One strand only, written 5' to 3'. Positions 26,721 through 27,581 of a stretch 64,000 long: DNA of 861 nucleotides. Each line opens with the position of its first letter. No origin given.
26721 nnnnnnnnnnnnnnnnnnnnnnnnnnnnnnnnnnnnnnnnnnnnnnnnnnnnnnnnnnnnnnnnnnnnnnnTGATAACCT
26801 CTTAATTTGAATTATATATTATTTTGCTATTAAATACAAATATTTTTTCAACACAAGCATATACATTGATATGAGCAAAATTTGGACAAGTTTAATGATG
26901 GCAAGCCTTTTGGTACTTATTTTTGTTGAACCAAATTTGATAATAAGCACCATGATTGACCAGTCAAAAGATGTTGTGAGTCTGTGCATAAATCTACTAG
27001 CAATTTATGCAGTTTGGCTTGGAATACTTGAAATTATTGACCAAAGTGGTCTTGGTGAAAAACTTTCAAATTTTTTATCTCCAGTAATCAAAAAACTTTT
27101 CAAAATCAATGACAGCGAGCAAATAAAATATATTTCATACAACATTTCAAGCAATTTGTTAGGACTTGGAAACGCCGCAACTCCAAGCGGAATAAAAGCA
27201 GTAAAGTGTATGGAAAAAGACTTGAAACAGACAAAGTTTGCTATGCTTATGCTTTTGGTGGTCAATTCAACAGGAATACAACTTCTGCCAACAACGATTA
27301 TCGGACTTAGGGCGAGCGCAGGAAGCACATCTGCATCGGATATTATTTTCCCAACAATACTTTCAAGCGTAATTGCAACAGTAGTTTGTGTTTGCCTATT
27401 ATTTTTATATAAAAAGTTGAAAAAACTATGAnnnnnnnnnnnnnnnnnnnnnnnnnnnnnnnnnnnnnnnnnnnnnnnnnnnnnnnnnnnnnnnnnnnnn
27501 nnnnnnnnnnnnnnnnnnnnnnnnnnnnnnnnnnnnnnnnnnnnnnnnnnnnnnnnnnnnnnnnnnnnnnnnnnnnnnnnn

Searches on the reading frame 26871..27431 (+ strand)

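Call 29: search_protein_families(library=pfam, proteins=[window:26871-27431:+], max_evalue=0.001)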
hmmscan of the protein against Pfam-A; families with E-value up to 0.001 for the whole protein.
window:26871-27431:+ (186 aa): 1 family
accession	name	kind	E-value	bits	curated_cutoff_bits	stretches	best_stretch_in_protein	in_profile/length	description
PF07670.19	Gate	-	5.9e-07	30.3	29.6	1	40-147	2-101/104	Nucleoside recognition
